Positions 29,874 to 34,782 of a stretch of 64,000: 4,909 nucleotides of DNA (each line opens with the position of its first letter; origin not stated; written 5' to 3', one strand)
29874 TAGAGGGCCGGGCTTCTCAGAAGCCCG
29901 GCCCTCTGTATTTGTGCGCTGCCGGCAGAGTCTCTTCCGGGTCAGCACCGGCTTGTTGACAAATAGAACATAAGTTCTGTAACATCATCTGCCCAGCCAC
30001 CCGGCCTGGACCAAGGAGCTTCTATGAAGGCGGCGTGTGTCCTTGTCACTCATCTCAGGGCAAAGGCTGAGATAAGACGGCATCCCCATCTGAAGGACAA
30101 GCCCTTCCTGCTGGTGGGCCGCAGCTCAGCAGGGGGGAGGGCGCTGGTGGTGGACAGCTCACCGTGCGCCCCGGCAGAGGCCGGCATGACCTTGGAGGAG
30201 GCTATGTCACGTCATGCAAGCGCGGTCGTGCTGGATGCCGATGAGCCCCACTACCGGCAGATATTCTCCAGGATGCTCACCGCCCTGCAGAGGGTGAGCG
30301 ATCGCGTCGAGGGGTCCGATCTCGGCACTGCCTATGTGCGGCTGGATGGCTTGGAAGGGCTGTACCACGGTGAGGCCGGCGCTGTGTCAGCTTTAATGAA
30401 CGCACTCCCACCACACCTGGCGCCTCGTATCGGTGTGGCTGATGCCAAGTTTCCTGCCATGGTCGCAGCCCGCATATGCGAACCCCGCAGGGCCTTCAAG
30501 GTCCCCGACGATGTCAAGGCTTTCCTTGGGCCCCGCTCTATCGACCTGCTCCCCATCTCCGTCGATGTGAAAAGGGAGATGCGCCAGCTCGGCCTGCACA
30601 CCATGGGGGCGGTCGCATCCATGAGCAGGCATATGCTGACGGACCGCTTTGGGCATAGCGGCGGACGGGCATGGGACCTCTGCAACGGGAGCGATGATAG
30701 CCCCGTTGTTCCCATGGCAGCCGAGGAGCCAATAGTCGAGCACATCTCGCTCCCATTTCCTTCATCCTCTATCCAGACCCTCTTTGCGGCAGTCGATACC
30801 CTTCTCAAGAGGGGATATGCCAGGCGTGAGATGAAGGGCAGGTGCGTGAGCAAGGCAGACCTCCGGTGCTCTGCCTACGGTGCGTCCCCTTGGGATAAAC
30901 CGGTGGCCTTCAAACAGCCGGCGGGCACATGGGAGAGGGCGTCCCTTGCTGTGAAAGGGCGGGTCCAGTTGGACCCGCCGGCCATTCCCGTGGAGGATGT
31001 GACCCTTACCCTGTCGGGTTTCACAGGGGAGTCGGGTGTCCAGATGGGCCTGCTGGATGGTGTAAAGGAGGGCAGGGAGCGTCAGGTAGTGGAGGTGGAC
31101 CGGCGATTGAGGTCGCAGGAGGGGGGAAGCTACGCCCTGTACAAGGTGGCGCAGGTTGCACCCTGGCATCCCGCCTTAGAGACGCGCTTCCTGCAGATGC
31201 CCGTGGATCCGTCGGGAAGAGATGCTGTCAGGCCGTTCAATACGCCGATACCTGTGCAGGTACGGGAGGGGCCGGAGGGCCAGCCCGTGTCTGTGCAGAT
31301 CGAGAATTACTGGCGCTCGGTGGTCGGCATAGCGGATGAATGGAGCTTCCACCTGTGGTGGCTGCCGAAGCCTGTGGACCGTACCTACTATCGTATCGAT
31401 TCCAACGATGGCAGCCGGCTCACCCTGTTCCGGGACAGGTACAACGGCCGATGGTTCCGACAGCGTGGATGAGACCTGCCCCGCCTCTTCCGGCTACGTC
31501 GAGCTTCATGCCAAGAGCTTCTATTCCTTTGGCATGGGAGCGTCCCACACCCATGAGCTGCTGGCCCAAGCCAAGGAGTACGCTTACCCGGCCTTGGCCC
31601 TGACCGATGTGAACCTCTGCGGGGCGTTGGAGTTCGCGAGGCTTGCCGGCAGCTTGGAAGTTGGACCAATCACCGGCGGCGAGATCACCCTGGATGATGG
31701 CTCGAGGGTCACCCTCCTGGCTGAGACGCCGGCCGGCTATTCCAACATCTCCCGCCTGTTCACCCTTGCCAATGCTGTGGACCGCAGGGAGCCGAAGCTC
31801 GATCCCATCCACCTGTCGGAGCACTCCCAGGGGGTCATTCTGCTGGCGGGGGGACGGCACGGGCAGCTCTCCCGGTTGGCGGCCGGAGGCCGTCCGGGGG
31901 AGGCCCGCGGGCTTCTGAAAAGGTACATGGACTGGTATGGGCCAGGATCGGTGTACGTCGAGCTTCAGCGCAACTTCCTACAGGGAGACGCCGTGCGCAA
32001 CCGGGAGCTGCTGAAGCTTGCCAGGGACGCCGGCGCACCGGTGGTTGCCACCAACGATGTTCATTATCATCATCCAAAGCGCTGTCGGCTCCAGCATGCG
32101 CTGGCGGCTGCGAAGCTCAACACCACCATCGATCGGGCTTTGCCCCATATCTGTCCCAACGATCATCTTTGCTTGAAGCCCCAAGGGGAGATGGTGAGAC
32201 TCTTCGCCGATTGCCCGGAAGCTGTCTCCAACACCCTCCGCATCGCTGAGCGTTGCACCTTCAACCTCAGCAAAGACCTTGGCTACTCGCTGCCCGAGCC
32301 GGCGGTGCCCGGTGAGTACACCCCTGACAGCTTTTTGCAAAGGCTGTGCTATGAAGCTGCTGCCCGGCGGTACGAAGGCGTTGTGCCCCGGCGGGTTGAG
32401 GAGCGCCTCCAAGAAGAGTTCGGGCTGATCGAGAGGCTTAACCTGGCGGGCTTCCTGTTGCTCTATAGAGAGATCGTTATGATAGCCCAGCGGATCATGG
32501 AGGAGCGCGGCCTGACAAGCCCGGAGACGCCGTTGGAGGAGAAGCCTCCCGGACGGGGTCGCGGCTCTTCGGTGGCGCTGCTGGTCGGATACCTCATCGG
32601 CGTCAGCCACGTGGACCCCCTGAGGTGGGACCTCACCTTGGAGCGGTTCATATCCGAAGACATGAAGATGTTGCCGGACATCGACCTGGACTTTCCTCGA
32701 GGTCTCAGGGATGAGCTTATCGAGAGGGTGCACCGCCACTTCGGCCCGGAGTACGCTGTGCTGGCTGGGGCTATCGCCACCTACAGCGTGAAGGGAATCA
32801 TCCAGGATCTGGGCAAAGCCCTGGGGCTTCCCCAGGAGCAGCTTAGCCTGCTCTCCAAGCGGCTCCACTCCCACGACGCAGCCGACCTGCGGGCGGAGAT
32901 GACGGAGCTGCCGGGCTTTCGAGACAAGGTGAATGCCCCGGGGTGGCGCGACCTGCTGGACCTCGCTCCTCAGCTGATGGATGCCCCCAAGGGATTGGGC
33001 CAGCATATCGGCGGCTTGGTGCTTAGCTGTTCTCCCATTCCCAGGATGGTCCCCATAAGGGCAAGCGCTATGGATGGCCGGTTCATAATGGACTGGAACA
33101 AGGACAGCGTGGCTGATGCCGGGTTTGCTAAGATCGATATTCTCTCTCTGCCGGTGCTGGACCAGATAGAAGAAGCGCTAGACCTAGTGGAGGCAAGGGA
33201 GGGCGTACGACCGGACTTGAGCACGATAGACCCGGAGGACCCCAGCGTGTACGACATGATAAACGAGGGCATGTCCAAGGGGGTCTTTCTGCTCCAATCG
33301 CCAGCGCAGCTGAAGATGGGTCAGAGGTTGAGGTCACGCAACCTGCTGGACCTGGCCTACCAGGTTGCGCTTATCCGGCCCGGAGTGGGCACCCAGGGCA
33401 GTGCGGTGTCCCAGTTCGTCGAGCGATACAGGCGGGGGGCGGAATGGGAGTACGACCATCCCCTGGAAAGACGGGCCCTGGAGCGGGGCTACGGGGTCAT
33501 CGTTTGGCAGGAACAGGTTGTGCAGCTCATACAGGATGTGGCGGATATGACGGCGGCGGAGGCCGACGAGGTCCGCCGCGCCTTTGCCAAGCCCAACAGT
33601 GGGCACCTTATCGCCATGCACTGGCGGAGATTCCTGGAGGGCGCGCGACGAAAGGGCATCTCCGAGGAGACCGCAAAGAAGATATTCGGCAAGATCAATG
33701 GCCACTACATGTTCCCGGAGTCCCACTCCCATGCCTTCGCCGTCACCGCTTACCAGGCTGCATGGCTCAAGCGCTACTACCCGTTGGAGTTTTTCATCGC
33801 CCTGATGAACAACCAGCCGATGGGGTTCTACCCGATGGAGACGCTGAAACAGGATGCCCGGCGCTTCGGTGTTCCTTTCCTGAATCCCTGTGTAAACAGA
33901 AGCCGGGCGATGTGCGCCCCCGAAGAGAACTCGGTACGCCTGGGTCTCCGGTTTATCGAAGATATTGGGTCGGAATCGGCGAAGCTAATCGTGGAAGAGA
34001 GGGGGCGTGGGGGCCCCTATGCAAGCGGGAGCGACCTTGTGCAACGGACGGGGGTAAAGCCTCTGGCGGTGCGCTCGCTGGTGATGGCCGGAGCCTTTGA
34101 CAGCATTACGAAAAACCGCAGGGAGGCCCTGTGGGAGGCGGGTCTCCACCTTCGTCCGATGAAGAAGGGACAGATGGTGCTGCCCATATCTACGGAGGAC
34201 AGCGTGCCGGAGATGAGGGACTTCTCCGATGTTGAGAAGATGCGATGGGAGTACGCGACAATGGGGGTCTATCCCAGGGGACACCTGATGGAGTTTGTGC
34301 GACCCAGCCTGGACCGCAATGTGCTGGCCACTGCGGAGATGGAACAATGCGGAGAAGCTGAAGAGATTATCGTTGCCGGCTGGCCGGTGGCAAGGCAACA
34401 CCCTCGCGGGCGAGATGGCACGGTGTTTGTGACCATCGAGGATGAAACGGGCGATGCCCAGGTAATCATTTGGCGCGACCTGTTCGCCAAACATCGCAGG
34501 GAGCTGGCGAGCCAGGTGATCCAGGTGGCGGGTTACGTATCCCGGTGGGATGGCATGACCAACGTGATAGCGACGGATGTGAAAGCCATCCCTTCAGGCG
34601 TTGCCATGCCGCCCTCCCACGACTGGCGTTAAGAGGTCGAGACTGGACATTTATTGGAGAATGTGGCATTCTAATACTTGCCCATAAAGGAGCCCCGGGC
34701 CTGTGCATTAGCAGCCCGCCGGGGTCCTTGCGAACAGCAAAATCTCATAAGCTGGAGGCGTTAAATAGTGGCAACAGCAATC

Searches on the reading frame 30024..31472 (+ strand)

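Call 94: search_protein_families(library=pfam, proteins=[window:30024-31472:+], max_evalue=0.00001)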
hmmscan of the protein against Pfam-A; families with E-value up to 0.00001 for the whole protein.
window:30024-31472:+ (482 aa): 1 family
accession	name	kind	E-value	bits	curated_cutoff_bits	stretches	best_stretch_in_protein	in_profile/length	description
PF00817.25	IMS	-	1.9e-09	38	23.2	1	13-149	8-147/148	impB/mucB/samB family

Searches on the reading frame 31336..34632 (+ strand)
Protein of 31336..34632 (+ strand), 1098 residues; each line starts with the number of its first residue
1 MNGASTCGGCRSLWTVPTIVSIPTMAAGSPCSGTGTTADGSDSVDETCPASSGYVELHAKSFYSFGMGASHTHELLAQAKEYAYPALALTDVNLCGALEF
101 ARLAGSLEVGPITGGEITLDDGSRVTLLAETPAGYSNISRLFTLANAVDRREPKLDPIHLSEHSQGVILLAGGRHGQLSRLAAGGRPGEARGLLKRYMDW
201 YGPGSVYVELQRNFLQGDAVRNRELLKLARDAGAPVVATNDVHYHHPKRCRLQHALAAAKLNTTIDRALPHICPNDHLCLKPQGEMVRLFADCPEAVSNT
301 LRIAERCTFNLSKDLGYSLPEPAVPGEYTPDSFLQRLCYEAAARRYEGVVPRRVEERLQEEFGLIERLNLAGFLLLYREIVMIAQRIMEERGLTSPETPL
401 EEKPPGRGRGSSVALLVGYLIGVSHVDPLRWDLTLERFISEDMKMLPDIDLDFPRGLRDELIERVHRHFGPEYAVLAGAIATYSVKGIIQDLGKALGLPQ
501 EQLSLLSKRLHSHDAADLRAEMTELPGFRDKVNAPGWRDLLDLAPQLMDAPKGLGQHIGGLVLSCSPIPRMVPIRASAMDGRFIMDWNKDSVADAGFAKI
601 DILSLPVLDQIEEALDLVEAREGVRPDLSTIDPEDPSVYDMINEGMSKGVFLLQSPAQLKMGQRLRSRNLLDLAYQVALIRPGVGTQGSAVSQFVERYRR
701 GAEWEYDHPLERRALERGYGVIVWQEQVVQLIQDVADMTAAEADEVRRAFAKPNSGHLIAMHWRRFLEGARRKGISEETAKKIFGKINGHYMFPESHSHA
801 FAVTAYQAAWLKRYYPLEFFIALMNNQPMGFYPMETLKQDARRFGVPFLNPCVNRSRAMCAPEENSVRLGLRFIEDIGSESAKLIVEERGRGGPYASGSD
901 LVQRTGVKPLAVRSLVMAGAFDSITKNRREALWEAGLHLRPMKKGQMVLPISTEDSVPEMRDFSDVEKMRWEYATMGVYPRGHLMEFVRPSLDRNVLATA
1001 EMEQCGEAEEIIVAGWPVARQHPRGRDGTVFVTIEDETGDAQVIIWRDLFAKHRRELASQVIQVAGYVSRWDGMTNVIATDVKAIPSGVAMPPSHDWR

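Call 94: search_protein_families(library=pfam, proteins=[window:31336-34632:+], max_evalue=0.00001)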
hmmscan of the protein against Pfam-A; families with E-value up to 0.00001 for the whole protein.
window:31336-34632:+ (1098 aa): 5 families
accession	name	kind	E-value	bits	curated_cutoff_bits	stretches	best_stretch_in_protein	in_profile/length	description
PF07733.18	DNA_pol3_alpha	-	2e-49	169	23.9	1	333-603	2-259/260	Bacterial DNA polymerase III alpha NTPase domain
PF17657.6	DNA_pol3_finger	-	1.1e-34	119.6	22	1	608-774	2-166/166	Bacterial DNA polymerase III alpha subunit finger domain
PF02811.25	PHP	-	1.2e-23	84.6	26.4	1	56-212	1-163/164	PHP domain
PF14579.12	HHH_6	-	3.9e-21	75.5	25.6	1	845-931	1-90/90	Helix-hairpin-helix motif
PF01336.31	tRNA_anti-codon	-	1.5e-07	31.7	27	1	1012-1083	2-73/75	OB-fold nucleic acid binding domain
